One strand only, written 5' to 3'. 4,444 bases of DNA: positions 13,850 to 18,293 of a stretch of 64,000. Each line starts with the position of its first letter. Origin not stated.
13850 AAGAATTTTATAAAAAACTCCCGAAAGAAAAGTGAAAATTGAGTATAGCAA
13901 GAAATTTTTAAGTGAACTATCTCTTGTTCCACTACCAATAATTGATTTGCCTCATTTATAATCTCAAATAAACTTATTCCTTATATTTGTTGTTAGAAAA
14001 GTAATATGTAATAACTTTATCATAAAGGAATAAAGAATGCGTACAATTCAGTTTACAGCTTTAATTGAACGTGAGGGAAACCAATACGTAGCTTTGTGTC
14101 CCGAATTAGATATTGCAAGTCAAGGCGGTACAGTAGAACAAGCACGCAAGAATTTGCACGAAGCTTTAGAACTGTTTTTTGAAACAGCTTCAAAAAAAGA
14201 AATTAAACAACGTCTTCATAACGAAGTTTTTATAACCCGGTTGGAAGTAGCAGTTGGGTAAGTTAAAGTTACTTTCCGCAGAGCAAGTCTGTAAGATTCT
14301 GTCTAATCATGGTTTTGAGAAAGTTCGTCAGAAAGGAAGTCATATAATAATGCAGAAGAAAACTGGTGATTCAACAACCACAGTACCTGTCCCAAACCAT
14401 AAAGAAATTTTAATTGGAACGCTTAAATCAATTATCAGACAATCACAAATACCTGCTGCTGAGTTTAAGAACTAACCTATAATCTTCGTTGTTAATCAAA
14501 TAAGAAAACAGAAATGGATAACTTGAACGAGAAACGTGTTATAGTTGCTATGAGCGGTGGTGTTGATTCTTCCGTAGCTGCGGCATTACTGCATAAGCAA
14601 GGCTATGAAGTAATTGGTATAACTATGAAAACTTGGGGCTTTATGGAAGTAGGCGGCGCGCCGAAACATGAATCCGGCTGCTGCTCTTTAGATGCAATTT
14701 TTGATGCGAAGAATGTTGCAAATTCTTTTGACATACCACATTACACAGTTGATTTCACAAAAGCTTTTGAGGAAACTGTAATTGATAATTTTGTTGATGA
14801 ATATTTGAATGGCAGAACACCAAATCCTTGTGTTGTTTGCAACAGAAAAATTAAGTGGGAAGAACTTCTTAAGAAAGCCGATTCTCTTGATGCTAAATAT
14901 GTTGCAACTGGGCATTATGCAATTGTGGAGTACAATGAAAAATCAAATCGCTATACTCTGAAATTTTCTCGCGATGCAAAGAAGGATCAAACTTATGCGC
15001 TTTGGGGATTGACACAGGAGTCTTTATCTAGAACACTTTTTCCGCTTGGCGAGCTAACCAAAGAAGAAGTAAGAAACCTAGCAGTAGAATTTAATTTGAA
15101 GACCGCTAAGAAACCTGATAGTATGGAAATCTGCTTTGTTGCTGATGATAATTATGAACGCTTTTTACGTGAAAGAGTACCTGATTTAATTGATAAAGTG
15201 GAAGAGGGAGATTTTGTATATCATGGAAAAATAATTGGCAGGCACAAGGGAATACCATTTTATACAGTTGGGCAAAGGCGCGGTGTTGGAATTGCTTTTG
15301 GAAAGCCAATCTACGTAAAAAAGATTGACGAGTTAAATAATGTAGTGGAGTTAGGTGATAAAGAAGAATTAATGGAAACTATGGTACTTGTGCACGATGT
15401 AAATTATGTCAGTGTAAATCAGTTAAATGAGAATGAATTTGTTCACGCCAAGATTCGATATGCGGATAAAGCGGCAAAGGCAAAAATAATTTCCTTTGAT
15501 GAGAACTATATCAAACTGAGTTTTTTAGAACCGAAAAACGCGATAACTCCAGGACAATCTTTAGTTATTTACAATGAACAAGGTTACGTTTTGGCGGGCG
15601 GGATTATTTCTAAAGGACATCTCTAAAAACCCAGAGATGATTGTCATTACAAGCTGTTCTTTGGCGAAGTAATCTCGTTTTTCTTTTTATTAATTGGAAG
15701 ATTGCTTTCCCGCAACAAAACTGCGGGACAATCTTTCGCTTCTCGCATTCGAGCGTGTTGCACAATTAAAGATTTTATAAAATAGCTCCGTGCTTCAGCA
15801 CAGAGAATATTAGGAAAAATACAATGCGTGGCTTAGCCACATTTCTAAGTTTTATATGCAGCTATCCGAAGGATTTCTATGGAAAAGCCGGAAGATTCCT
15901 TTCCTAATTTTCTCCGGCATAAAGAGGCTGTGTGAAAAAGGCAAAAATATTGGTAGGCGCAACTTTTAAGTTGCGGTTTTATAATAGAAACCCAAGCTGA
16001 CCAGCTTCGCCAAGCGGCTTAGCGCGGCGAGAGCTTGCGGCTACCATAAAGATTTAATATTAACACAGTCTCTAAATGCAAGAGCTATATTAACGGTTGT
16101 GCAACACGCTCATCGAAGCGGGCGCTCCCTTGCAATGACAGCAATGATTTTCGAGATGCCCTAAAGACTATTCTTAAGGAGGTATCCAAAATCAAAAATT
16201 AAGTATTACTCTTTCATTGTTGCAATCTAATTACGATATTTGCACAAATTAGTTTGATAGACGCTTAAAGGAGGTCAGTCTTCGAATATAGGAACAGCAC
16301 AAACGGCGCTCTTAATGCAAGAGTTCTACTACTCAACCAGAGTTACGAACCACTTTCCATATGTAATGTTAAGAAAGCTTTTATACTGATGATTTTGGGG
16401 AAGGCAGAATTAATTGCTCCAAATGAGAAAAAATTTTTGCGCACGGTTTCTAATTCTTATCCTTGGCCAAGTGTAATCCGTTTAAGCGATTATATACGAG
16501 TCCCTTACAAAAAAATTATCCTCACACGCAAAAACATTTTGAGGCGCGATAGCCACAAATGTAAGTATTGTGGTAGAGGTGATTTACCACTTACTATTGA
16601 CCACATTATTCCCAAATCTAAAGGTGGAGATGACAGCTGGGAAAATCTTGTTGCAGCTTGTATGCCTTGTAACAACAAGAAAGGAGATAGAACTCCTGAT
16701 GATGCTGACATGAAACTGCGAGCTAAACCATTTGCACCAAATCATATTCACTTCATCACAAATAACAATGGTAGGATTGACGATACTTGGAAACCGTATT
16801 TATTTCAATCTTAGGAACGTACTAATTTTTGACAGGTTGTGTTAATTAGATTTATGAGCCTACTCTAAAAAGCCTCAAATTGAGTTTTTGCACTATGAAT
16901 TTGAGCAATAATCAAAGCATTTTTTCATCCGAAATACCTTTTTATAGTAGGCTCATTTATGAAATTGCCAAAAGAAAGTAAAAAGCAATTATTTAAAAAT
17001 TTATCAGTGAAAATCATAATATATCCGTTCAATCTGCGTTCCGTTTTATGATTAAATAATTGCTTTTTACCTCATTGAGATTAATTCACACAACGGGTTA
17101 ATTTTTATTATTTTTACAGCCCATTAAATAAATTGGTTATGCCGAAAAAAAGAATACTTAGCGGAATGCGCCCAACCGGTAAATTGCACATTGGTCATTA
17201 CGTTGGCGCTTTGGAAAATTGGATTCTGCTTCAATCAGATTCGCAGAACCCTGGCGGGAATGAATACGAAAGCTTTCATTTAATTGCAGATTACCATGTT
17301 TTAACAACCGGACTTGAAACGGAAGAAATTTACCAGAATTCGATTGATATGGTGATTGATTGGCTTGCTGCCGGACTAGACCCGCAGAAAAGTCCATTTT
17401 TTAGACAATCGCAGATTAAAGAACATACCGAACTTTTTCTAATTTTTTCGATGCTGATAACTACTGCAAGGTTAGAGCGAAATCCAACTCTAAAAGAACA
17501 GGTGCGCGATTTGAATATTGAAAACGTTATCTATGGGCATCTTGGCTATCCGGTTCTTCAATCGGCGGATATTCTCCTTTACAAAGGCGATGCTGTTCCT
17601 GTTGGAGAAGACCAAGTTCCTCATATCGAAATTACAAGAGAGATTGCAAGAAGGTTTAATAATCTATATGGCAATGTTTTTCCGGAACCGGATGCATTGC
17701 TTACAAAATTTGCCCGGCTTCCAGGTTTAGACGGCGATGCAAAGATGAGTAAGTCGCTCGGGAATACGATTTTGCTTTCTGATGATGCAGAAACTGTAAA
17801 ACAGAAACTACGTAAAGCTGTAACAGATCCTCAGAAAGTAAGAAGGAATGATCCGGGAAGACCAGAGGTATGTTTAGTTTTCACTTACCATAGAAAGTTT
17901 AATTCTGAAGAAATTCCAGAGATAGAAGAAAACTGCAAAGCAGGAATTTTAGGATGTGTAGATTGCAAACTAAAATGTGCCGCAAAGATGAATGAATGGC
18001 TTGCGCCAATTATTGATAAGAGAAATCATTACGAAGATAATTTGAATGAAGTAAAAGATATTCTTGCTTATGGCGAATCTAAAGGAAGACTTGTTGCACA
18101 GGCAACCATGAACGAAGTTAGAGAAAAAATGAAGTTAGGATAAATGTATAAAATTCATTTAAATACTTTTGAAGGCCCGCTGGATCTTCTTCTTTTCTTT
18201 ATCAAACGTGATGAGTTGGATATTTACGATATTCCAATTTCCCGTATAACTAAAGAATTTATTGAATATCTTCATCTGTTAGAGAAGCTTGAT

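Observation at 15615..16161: Russian-doll stack of nested TIR elements with no transposase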

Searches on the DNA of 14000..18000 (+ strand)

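Call 4: search_rna_families(source=window, start=14000, end=18000, threshold=evalue, max_evalue=1, show_alignments=3)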
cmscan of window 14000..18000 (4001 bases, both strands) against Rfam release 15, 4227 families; matches with E-value up to 1: 0.
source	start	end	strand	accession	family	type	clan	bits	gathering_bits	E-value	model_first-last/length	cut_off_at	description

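Call 22: search_dna_similar(query=window:15600-16200:+, collection=phages, mode=distant, max_evalue=0.01)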
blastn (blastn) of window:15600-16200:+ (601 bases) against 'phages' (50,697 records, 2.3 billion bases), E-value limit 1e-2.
No match.

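Call 23: search_dna_similar(query=window:15600-16200:+, collection=plasmids, mode=distant, max_evalue=0.01)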
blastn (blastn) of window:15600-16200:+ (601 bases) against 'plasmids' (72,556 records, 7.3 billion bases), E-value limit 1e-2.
No match.

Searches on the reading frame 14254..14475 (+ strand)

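Call 58: search_protein_families(library=pfam, max_evalue=0.000001, proteins=[window:14254-14475:+])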
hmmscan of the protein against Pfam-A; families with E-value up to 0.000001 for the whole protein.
window:14254-14475:+ (73 aa): 1 family
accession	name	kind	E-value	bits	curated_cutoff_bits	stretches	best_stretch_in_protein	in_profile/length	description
PF07927.17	HicA_toxin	-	1.2e-20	73.7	27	1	10-66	2-58/58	HicA toxin of bacterial toxin-antitoxin,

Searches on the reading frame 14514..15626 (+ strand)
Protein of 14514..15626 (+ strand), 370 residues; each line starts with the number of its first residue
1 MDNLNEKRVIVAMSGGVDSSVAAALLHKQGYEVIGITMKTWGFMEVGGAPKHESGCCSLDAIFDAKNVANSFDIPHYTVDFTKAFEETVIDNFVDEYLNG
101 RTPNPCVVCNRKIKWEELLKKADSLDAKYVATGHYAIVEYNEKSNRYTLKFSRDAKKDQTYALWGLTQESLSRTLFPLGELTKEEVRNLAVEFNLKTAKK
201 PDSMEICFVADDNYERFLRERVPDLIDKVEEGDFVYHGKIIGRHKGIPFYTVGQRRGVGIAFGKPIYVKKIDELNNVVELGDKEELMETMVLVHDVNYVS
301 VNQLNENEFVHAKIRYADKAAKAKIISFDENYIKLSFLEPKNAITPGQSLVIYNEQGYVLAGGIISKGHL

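Call 9: search_protein_families(library=pfam, proteins=[window:14514-15626:+])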
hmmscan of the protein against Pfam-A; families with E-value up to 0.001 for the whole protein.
window:14514-15626:+ (370 aa): 7 families
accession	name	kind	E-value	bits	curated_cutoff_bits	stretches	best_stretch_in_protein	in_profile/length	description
PF03054.22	tRNA_Me_trans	-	2.8e-75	252.9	20.6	1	7-210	1-201/202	tRNA methyl transferase HUP domain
PF20259.3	tRNA_Me_trans_M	-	9.8e-15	54.3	27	1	231-280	12-64/66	tRNA methyl transferase PRC-barrel domain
PF20258.4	tRNA_Me_trans_C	-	1.4e-12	48.2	20.6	1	291-365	4-77/77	Aminomethyltransferase beta-barrel domain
PF02540.23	NAD_synthase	-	7.1e-05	22.5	21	0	5-38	17-52/242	NAD synthase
PF06508.19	QueC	-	0.0001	22.3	22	0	9-38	2-31/210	Queuosine biosynthesis protein QueC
PF02568.20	ThiI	-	0.00067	19.8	20.5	0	7-44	4-41/197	Thiamine biosynthesis protein (ThiI)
PF00764.25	Arginosuc_synth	-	0.00077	20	27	0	8-39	1-33/162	Arginosuccinate synthase N-terminal HUP domain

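Call 72: list_cluster_members(proteins=[window:14514-15626:+])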
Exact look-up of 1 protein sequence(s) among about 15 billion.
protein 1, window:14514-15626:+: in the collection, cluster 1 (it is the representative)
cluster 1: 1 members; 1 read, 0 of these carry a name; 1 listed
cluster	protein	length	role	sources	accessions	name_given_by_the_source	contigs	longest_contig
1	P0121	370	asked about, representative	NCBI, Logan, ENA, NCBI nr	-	-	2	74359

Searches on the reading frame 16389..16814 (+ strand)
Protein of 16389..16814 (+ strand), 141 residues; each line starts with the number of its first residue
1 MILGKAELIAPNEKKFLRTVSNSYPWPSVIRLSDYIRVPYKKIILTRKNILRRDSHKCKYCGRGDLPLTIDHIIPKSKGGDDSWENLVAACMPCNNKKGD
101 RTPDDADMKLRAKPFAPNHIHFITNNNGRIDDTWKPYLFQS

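Call 9: search_protein_families(library=pfam, proteins=[window:16389-16814:+])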
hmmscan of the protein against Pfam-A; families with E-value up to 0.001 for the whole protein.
window:16389-16814:+ (141 aa): 3 families
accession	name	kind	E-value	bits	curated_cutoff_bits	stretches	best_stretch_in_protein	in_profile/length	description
PF01844.29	HNH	-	2.3e-16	60.1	21.4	1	58-101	1-47/47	HNH endonuclease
PF14279.12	HNH_5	-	1.3e-15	57.5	27.5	1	58-109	1-54/56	HNH endonuclease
PF13395.12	HNH_4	-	3.4e-10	40.2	22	1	69-103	19-53/54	HNH endonuclease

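Call 11: find_homologous_proteins(query=window:16389-16814:+)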
Query window:16389-16814:+ (141 aa): 987 proteins with E <= 0.001 among 1004 candidates; the best 120 are listed.
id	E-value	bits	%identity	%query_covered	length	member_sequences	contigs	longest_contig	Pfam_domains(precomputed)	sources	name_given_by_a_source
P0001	7.2e-83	294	87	100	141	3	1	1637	PF13395.13,PF01844.30,PF14279.13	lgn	-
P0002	1.8e-81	290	86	100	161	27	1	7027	PF13395.13,PF01844.30,PF14279.13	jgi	-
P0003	5.5e-76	272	81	100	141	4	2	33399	PF13395.13,PF01844.30,PF14279.13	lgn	-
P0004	7.6e-75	268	79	100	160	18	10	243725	PF13395.13,PF01844.30,PF14279.13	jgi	jgi:5-methylcytosine-specific restriction endonuclease McrA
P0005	1.4e-74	267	78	99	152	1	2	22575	PF13395.13,PF01844.30,PF14279.13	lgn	-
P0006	3.0e-74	266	77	100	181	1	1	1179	PF13395.13,PF01844.30,PF14279.13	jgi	jgi:5-methylcytosine-specific restriction endonuclease McrA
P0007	7.3e-74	265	77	100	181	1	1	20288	PF13395.13,PF01844.30,PF14279.13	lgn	-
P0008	7.7e-73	262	76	99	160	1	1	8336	PF13395.13,PF01844.30,PF14279.13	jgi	-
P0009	1.2e-72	261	76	99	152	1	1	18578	PF13395.13,PF01844.30,PF14279.13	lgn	-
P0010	2.1e-72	260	75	99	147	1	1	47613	PF13395.13,PF01844.30,PF14279.13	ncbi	-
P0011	3.1e-72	260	77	99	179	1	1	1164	PF13395.13,PF01844.30,PF14279.13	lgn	-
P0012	3.7e-72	259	75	99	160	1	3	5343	PF13395.13,PF01844.30,PF14279.13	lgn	-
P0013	6.0e-72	259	75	99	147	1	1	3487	PF13395.13,PF01844.30,PF14279.13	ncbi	-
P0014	7.4e-72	258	76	99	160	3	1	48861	PF13395.13,PF01844.30,PF14279.13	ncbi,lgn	-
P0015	8.0e-72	258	74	99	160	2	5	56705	PF13395.13,PF01844.30,PF14279.13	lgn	-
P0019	1.3e-70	254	74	99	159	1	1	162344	PF13395.13,PF01844.30,PF14279.13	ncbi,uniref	ncbi:HNH endonuclease [Melioribacter sp. Ez-97]|uniref:HNH endonuclease n=1 Tax=Melioribacter sp. Ez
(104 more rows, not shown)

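Call 13: find_encoding_contigs(protein=P0003, flank=4000, max_places=2)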
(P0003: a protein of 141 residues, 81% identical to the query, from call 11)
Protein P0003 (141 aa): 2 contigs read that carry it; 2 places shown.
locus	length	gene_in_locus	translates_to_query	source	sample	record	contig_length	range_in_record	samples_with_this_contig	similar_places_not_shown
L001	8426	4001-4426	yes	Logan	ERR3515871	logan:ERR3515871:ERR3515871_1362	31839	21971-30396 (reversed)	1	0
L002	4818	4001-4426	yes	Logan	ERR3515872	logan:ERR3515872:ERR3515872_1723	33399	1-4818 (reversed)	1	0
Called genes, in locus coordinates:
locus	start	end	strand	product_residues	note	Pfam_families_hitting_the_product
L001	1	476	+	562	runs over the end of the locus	PF01019:G_glu_transpept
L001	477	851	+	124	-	PF01648:ACPS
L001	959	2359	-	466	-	PF20250:FapA_N, PF03961:FapA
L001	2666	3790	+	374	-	PF03054:tRNA_Me_trans, PF20259:tRNA_Me_trans_M, PF20258:tRNA_Me_trans_C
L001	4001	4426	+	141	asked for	PF01844:HNH, PF13395:HNH_4, PF14279:HNH_5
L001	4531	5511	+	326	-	PF00579:tRNA-synt_1b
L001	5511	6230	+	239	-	PF02616:SMC_ScpA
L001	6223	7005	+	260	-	PF04079:SMC_ScpB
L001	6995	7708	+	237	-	PF01479:S4, PF00849:PseudoU_synth_2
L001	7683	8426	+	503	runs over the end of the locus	PF02113:Peptidase_S13, PF13354:Beta-lactamase2 (faint)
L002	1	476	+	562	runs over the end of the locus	PF01019:G_glu_transpept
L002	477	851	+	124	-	PF01648:ACPS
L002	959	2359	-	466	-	PF20250:FapA_N, PF03961:FapA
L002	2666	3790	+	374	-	PF03054:tRNA_Me_trans, PF20259:tRNA_Me_trans_M, PF20258:tRNA_Me_trans_C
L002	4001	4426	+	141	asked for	PF01844:HNH, PF13395:HNH_4, PF14279:HNH_5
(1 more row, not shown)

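Call 14: find_encoding_contigs(protein=P0004, flank=4000, max_places=2)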
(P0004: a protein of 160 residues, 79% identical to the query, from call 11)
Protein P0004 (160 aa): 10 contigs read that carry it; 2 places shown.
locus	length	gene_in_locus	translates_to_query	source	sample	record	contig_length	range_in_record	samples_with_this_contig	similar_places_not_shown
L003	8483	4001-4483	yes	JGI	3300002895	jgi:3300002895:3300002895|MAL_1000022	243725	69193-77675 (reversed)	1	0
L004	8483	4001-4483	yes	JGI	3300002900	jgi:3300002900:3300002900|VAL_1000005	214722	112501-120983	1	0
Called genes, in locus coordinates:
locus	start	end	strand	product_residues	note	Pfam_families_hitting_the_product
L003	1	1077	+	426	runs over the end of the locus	PF01595:CNNM, PF00571:CBS, PF03471:CorC_HlyC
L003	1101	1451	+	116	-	-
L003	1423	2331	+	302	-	PF02470:MlaD, PF28544:Helical_needle (weak)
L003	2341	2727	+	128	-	PF01648:ACPS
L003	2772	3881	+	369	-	PF03054:tRNA_Me_trans, PF20259:tRNA_Me_trans_M, PF20258:tRNA_Me_trans_C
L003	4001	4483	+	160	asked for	PF01844:HNH, PF13395:HNH_4, PF14279:HNH_5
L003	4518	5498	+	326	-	PF00579:tRNA-synt_1b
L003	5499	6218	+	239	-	PF02616:SMC_ScpA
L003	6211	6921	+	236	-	PF04079:SMC_ScpB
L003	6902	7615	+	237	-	PF01479:S4, PF00849:PseudoU_synth_2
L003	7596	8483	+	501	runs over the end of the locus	PF02113:Peptidase_S13, PF13354:Beta-lactamase2 (faint)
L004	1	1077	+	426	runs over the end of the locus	PF01595:CNNM, PF00571:CBS, PF03471:CorC_HlyC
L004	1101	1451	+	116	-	-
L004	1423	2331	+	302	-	PF02470:MlaD, PF28544:Helical_needle (weak)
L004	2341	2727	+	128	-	PF01648:ACPS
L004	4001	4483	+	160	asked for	PF01844:HNH, PF13395:HNH_4, PF14279:HNH_5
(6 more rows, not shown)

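Call 15: find_encoding_contigs(protein=P0019, flank=4000, max_places=2)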
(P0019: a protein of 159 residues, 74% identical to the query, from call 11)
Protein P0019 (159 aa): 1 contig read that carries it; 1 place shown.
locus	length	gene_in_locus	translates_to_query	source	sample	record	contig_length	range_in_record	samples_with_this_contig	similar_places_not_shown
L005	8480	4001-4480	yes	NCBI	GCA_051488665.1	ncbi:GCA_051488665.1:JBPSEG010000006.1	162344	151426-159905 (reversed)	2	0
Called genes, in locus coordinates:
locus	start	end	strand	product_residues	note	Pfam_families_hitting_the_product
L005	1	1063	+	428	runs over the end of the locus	PF01595:CNNM, PF00571:CBS, PF03471:CorC_HlyC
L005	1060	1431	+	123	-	-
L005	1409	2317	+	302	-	PF02470:MlaD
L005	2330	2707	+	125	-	PF01648:ACPS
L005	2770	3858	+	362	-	PF03054:tRNA_Me_trans, PF20259:tRNA_Me_trans_M, PF20258:tRNA_Me_trans_C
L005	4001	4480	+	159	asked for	PF01844:HNH, PF13395:HNH_4 (weak), PF14279:HNH_5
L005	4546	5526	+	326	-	PF00579:tRNA-synt_1b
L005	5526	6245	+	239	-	PF02616:SMC_ScpA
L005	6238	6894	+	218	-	PF04079:SMC_ScpB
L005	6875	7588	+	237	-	PF01479:S4, PF00849:PseudoU_synth_2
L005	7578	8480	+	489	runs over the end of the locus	PF02113:Peptidase_S13, PF13354:Beta-lactamase2 (faint)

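Call 18: find_encoding_contigs(protein=P0002, flank=4000, max_places=3)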
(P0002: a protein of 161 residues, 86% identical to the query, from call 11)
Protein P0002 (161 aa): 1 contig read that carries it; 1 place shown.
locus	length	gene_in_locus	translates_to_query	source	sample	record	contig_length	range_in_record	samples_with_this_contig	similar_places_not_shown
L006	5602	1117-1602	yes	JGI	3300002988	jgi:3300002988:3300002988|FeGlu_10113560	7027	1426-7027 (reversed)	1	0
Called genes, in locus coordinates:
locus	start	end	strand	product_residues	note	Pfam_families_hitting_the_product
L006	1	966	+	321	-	?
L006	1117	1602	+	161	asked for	PF01844:HNH, PF13395:HNH_4, PF14279:HNH_5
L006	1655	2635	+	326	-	PF00579:tRNA-synt_1b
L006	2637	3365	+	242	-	PF02616:SMC_ScpA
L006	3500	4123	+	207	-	PF04079:SMC_ScpB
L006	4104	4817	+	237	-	PF01479:S4, PF00849:PseudoU_synth_2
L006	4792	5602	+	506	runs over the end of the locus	PF02113:Peptidase_S13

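Call 19: find_encoding_contigs(protein=P0001, flank=4000, max_places=3)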
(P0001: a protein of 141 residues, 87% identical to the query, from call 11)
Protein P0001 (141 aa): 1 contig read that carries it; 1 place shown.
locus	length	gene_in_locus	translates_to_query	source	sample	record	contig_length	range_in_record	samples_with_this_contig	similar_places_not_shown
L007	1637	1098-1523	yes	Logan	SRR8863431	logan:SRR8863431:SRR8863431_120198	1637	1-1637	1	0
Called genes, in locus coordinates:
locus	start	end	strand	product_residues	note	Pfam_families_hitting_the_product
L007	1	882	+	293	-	?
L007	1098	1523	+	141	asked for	PF01844:HNH, PF13395:HNH_4, PF14279:HNH_5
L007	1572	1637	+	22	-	?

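Call 20: find_encoding_contigs(protein=window:16389-16814:+, flank=4000, max_places=5)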
Protein window:16389-16814:+ (141 aa): 4 contigs read that carry it; 1 place shown.
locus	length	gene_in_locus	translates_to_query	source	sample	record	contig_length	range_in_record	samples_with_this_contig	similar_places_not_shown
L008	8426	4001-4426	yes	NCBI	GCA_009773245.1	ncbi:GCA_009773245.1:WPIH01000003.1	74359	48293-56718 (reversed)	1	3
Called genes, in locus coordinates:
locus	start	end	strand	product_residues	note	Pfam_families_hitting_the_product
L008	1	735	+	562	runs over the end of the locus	PF01019:G_glu_transpept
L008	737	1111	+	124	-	PF01648:ACPS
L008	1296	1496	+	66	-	PF18506:RelB-like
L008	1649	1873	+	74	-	-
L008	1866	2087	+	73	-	PF07927:HicA_toxin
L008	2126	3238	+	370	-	PF03054:tRNA_Me_trans, PF20259:tRNA_Me_trans_M, PF20258:tRNA_Me_trans_C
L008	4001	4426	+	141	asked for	PF01844:HNH, PF13395:HNH_4, PF14279:HNH_5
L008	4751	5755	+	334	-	PF00579:tRNA-synt_1b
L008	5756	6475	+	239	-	PF02616:SMC_ScpA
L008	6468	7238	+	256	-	PF04079:SMC_ScpB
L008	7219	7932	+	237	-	PF01479:S4, PF00849:PseudoU_synth_2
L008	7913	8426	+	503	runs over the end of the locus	PF02113:Peptidase_S13, PF13354:Beta-lactamase2 (faint)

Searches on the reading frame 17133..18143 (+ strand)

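Call 9: search_protein_families(library=pfam, proteins=[window:17133-18143:+])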
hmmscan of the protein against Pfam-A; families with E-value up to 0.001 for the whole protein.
window:17133-18143:+ (336 aa): 1 family
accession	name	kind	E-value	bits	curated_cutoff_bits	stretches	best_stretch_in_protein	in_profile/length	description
PF00579.31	tRNA-synt_1b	-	3.1e-67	227.4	21.1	1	7-290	7-291/292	tRNA synthetases class I (W and Y)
